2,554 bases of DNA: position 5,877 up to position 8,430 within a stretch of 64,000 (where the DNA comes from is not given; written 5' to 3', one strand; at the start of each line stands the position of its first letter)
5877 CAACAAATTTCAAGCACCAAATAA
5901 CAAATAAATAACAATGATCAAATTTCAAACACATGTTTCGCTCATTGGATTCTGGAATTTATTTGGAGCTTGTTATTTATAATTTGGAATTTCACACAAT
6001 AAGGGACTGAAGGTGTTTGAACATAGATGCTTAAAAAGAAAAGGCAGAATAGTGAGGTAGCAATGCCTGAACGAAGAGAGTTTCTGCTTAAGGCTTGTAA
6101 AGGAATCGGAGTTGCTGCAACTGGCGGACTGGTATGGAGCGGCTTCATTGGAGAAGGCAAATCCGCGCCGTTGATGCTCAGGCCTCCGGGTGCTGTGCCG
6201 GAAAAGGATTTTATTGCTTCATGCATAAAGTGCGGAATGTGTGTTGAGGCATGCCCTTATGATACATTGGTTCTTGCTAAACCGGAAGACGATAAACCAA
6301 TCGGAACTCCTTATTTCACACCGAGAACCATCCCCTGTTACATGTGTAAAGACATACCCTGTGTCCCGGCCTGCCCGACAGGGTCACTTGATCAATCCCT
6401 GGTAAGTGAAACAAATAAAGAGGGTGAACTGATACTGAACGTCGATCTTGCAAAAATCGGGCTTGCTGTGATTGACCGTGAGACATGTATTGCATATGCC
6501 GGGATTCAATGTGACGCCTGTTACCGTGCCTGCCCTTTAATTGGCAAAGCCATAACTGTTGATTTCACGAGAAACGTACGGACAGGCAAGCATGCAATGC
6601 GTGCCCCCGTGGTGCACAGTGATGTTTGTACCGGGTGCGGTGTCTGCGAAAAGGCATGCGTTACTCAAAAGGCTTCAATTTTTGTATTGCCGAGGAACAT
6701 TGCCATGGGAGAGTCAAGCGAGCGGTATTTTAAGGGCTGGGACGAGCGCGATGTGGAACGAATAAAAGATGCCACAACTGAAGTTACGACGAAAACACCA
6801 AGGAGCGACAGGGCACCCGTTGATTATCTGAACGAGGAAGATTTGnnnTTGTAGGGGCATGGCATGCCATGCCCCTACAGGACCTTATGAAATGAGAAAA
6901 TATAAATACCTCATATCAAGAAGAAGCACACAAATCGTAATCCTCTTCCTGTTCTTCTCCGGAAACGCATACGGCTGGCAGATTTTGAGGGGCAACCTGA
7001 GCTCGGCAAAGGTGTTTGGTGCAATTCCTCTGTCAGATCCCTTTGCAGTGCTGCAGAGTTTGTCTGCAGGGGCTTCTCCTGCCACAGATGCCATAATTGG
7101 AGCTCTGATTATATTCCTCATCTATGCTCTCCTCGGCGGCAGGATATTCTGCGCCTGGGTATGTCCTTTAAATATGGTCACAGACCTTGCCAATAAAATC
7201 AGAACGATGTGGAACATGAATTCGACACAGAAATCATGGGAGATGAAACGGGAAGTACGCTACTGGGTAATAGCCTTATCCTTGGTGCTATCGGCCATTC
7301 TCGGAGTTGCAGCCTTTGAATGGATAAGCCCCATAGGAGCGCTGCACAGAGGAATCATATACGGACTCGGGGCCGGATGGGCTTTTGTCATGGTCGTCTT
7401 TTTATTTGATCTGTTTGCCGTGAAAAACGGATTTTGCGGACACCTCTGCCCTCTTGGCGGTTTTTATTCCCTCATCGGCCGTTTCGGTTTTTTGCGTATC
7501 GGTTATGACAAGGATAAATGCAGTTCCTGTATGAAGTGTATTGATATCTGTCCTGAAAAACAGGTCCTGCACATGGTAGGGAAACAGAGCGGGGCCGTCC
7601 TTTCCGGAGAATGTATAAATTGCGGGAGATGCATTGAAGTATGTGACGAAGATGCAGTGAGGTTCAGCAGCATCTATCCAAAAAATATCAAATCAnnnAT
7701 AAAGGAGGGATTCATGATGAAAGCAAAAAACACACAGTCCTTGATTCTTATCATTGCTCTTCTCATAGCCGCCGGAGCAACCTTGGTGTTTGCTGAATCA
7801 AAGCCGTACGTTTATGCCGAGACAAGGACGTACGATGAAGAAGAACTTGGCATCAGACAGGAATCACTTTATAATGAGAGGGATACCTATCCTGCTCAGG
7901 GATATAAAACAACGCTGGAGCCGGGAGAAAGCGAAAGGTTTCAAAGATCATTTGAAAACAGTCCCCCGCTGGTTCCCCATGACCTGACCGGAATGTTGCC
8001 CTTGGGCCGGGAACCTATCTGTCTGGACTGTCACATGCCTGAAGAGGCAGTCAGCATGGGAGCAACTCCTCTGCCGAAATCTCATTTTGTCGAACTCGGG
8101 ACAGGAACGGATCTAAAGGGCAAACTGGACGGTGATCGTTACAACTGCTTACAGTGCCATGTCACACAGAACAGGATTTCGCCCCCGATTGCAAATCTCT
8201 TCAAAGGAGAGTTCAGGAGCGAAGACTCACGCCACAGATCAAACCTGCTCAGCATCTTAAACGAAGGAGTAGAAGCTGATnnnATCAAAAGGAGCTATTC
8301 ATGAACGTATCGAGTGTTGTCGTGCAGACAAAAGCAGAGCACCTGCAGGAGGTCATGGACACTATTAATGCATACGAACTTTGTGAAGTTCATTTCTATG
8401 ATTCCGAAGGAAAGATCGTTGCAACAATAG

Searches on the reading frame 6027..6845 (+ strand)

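Call 23: search_protein_families(library=pfam, proteins=[window:6027-6845:+], max_evalue=0.0001)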
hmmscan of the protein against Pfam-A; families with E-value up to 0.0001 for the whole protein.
window:6027-6845:+ (273 aa): 12 families
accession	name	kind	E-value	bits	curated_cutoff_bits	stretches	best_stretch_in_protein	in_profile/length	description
PF12838.12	Fer4_7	-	4.4e-17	62.7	27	2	65-119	1-51/52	4Fe-4S dicluster domain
PF13187.11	Fer4_9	-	3.6e-12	46.6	27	0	64-79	35-50/52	4Fe-4S dicluster domain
PF00037.32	Fer4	-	8.9e-12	44.8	21.1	1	65-80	7-22/24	4Fe-4S binding domain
PF13237.11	Fer4_10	-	1.5e-11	44.5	25.5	1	148-211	3-52/53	4Fe-4S dicluster domain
PF12837.12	Fer4_6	-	1e-09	38.3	25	0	65-79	8-22/24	4Fe-4S binding domain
PF12797.12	Fer4_2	-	2.4e-08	33.8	24.5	0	193-211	2-20/22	4Fe-4S binding domain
PF13183.11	Fer4_8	-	2.5e-08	34.8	27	0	64-78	3-17/68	4Fe-4S dicluster domain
PF12800.12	Fer4_4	-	3e-08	33.7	24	0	65-79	3-17/17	4Fe-4S binding domain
PF13484.11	Fer4_16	-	5.1e-08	34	30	0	104-170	2-64/66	4Fe-4S double cluster binding domain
PF14697.11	Fer4_21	-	2.5e-06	28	35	0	147-213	1-53/59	4Fe-4S dicluster domain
PF13534.11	Fer4_17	-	2.9e-05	25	22.2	0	60-79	40-59/61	4Fe-4S dicluster domain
PF12798.12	Fer4_3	-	4.5e-05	24.4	27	0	66-79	1-14/15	4Fe-4S binding domain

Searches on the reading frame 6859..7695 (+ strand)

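Call 23: search_protein_families(library=pfam, proteins=[window:6859-7695:+], max_evalue=0.0001)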
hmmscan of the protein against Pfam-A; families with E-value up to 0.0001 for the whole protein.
window:6859-7695:+ (279 aa): 10 families
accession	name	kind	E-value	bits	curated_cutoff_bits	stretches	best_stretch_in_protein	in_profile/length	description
PF12801.12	Fer4_5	-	4.1e-16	59.1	22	1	78-117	5-44/48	4Fe-4S binding domain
PF13237.11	Fer4_10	-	1.6e-08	34.8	25.5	1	214-262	2-52/53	4Fe-4S dicluster domain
PF00037.32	Fer4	-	1.9e-07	31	21.1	0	251-267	7-23/24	4Fe-4S binding domain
PF12837.12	Fer4_6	-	2.4e-07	30.8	25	0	214-236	2-23/24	4Fe-4S binding domain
PF12838.12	Fer4_7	-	7.3e-07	30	27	1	220-265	1-51/52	4Fe-4S dicluster domain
PF14697.11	Fer4_21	-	5.1e-06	27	35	1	217-267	4-57/59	4Fe-4S dicluster domain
PF13484.11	Fer4_16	-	2.6e-05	25.4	30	0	220-236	1-17/66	4Fe-4S double cluster binding domain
PF12800.12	Fer4_4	-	3e-05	24.4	24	0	219-233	2-16/17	4Fe-4S binding domain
PF13187.11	Fer4_9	-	5.2e-05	23.6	27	0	220-266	1-51/52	4Fe-4S dicluster domain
PF25160.1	LdpA_Fe-S-bd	-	7.3e-05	22.9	27.6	0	223-268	4-44/49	LdpA Fe-S cluster-binding domain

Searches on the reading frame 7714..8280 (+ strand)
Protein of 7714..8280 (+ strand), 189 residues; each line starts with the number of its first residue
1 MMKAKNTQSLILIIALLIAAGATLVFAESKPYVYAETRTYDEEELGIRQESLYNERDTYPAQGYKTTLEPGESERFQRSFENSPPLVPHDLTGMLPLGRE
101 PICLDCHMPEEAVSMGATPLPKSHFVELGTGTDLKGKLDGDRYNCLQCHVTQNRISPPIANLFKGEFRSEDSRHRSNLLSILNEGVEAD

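Call 23: search_protein_families(library=pfam, proteins=[window:7714-8280:+], max_evalue=0.0001)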
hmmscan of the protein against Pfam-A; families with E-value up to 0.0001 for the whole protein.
window:7714-8280:+ (189 aa): 1 family
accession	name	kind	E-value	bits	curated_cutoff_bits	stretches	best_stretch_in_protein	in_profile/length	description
PF03892.19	NapB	-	4.4e-26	91.9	25.1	1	39-164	7-126/127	Nitrate reductase cytochrome c-type subunit (NapB)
